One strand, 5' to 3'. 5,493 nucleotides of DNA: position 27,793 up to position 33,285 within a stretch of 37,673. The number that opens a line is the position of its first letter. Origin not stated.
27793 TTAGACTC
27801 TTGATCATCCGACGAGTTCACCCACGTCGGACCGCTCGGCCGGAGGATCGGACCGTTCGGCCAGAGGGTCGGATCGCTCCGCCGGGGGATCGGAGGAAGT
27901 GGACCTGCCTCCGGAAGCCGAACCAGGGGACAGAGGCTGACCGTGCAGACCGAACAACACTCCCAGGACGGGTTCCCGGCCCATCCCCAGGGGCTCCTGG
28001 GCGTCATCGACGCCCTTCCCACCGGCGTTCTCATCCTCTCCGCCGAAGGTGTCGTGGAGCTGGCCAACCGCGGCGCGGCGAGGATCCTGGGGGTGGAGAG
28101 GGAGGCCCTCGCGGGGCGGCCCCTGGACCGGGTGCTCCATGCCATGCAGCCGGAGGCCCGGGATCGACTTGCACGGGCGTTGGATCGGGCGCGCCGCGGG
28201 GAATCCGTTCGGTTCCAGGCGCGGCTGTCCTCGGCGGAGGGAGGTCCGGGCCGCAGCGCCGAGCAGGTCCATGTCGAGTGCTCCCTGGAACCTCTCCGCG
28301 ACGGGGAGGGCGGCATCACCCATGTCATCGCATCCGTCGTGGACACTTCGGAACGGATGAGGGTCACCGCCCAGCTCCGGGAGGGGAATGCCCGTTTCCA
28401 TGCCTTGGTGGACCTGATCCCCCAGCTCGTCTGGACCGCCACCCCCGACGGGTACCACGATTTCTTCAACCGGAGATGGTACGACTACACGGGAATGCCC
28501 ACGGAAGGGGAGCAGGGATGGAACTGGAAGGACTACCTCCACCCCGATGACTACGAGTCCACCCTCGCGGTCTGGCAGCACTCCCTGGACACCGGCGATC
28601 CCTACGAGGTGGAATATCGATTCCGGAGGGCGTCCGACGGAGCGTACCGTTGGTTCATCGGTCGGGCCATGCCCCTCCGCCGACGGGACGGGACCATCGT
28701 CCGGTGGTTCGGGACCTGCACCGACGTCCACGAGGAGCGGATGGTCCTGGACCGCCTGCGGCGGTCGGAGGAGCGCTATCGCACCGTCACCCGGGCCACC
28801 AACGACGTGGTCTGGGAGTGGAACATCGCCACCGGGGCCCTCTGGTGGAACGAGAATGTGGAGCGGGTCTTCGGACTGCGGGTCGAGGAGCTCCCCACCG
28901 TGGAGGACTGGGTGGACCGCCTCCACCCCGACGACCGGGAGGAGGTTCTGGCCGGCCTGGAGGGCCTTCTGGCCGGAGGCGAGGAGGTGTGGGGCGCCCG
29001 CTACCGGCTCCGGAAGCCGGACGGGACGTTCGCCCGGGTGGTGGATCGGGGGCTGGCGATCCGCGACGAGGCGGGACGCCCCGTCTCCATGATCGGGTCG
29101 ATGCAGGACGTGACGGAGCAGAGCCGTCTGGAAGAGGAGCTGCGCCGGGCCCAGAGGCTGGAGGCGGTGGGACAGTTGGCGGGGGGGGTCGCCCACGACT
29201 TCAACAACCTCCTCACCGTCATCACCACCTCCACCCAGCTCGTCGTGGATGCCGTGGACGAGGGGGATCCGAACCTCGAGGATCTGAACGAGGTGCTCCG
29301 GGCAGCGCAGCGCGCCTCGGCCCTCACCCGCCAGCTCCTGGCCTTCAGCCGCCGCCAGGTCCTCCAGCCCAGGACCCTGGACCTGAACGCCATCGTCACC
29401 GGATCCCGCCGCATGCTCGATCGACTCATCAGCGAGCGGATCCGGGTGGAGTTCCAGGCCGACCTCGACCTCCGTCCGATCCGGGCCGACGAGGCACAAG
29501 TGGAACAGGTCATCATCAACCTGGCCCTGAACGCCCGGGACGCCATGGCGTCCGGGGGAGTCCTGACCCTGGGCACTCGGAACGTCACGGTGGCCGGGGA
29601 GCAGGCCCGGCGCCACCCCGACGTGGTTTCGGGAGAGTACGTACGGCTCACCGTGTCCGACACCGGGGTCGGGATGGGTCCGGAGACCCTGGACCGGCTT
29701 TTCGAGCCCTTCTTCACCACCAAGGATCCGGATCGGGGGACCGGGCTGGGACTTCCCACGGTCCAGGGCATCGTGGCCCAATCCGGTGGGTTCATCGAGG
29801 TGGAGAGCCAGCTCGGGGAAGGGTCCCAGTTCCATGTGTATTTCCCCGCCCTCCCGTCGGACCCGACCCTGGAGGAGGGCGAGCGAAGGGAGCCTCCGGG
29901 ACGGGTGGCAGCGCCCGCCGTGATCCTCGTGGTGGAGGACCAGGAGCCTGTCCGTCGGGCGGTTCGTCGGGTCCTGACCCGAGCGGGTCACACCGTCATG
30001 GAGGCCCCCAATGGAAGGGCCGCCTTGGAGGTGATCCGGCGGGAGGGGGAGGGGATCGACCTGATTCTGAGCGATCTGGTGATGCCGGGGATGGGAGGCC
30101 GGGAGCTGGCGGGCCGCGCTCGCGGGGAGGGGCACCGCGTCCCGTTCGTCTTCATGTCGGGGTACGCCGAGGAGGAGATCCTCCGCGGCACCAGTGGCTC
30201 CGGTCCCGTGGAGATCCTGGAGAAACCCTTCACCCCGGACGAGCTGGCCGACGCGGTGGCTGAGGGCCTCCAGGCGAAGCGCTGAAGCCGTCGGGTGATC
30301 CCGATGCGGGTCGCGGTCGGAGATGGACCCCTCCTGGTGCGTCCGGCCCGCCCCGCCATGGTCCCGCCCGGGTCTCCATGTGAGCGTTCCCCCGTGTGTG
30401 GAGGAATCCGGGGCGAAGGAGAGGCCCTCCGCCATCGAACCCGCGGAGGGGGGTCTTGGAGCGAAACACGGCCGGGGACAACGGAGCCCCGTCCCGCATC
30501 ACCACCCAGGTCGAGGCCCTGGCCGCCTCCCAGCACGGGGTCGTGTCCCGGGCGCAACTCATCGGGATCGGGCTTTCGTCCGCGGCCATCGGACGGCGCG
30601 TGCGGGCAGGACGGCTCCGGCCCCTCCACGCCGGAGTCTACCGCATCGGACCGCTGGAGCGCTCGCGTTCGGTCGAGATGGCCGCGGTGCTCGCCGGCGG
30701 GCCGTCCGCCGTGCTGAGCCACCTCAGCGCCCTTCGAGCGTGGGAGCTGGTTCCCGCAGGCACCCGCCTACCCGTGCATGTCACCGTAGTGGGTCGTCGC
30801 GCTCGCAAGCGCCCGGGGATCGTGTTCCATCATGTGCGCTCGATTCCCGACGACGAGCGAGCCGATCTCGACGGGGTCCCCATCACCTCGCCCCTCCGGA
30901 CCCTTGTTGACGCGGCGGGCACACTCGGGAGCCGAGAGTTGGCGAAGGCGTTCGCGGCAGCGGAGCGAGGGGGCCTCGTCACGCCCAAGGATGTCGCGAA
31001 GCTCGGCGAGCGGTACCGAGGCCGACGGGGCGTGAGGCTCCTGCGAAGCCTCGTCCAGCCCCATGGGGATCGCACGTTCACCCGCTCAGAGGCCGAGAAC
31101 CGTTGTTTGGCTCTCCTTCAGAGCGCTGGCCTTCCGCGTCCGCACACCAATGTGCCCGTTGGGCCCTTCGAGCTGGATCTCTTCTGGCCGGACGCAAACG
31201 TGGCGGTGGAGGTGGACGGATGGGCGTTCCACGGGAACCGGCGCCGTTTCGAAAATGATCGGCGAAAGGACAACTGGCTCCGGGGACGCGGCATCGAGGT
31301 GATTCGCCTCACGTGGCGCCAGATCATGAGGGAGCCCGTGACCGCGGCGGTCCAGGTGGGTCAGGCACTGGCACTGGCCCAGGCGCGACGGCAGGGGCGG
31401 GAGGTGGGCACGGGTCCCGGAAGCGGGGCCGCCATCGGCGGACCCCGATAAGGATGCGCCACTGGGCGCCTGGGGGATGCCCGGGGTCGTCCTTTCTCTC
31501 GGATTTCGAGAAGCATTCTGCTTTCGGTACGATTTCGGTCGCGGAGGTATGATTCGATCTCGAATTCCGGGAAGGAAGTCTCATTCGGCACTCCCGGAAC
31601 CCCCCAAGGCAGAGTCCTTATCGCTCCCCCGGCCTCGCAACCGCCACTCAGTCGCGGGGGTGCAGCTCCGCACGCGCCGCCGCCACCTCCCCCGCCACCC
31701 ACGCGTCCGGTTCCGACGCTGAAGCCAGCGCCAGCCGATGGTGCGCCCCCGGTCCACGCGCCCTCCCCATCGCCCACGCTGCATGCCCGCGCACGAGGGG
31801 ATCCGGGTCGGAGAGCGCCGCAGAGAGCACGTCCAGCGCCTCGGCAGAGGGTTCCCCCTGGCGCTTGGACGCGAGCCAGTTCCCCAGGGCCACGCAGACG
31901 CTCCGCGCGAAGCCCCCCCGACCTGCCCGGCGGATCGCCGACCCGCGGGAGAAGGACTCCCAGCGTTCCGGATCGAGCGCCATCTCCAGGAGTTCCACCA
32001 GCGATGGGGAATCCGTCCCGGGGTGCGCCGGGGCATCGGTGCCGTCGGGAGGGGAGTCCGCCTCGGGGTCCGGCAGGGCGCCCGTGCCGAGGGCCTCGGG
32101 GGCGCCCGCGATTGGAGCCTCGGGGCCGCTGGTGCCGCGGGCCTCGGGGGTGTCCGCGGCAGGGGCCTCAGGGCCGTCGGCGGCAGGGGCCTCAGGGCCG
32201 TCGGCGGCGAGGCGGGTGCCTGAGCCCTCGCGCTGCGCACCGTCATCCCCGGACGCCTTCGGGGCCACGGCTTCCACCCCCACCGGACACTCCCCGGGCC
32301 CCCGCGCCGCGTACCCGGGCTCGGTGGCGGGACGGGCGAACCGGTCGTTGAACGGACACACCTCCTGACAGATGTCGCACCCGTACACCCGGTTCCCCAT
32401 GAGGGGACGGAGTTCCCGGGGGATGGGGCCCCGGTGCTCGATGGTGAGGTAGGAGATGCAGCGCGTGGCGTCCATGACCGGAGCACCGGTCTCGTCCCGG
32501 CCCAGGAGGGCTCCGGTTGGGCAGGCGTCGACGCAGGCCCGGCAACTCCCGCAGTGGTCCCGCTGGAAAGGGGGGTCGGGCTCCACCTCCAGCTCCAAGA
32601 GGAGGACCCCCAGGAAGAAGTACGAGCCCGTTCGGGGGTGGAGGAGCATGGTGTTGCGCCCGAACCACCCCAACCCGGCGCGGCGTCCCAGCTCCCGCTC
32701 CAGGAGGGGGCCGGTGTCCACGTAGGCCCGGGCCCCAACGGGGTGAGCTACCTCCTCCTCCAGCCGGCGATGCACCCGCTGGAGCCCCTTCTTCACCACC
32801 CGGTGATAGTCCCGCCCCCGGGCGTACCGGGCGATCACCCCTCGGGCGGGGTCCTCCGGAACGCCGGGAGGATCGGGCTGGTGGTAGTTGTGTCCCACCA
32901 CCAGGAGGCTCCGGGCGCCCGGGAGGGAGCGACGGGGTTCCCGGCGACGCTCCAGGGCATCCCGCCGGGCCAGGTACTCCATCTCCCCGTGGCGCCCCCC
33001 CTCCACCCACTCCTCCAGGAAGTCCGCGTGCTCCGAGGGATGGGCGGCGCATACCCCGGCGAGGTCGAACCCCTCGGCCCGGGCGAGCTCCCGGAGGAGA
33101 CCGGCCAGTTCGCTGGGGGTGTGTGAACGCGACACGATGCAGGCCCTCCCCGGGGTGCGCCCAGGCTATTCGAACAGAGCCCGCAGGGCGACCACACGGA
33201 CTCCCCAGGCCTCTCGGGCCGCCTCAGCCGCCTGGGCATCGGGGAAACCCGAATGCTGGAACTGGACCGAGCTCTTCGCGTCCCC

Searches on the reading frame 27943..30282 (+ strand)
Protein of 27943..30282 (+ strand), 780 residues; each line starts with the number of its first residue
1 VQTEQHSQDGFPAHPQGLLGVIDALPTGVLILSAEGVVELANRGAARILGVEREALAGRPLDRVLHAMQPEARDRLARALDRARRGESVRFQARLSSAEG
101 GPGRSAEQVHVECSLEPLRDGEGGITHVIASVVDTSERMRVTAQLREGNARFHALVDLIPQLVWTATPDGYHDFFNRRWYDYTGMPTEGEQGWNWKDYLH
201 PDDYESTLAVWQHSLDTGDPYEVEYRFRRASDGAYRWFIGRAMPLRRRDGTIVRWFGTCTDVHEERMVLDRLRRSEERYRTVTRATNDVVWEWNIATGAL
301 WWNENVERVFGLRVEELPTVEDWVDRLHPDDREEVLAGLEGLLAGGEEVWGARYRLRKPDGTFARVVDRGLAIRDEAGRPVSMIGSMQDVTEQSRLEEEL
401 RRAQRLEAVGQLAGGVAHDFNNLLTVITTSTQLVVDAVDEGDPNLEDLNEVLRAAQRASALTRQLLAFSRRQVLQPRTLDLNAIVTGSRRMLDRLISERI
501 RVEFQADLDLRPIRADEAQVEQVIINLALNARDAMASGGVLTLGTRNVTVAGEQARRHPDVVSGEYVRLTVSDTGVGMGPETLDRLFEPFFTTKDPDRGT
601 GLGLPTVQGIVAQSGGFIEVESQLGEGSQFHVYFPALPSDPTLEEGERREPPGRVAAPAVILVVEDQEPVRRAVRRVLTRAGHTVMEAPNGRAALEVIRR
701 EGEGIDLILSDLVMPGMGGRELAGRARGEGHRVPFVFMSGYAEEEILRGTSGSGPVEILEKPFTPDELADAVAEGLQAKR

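Call 42: search_protein_families(library=pfam, proteins=[window:27943-30282:+], max_evalue=0.0001)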
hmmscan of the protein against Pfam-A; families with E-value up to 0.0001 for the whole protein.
window:27943-30282:+ (780 aa): 8 families
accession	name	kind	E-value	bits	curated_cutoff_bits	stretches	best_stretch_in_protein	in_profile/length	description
PF08447.18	PAS_3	-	7.4e-45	151.6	25.6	2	301-386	3-88/89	PAS fold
PF00989.32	PAS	-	2.1e-31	108.7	22.6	3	277-390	1-113/113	PAS fold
PF08448.16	PAS_4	-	1.2e-28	100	23.1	2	23-138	2-108/110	PAS fold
PF13426.13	PAS_9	-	1.4e-22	80.3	27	1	26-137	1-103/103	PAS domain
PF02518.31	HATPase_c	-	2.3e-20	73.5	26.4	1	516-636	2-109/111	Histidine kinase-, DNA gyrase B-, and HSP90-like ATPase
PF00072.30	Response_reg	-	6.2e-20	71.9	30.2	1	661-772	1-110/111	Response regulator receiver domain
PF13188.13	PAS_8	-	5.5e-13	48.7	21.8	1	21-78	6-60/65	PAS domain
PF00512.31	HisKA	-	3.6e-09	37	26.9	1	410-472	3-64/66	His Kinase A (phospho-acceptor) domain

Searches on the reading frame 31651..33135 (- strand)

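Call 42: search_protein_families(library=pfam, proteins=[window:31651-33135:-], max_evalue=0.0001)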
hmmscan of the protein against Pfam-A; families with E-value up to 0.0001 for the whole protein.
window:31651-33135:- (495 aa): 9 families
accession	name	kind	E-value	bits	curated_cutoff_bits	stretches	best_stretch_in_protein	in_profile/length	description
PF13484.11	Fer4_16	-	5.8e-23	81.9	30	1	194-263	1-66/66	4Fe-4S double cluster binding domain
PF08331.15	QueG_DUF1730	-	4.8e-21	74.9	25.1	1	64-141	1-77/77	Epoxyqueuosine reductase QueG, DUF1730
PF12838.12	Fer4_7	-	2.6e-07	31.4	27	1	194-263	1-51/52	4Fe-4S dicluster domain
PF13646.12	HEAT_2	-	6.4e-07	30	27.7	1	416-486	23-85/88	HEAT repeats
PF13237.11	Fer4_10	-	3.2e-06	27.4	25.5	1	191-228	5-44/53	4Fe-4S dicluster domain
PF00037.32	Fer4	-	4.4e-06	26.7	21.1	1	191-210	4-23/24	4Fe-4S binding domain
PF13187.11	Fer4_9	-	3.1e-05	24.3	27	0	193-209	35-51/52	4Fe-4S dicluster domain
PF13513.12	HEAT_EZ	-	3.9e-05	24.5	27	0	416-458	10-54/55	HEAT-like repeat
PF14697.11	Fer4_21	-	6.5e-05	23.4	35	0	249-264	40-55/59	4Fe-4S dicluster domain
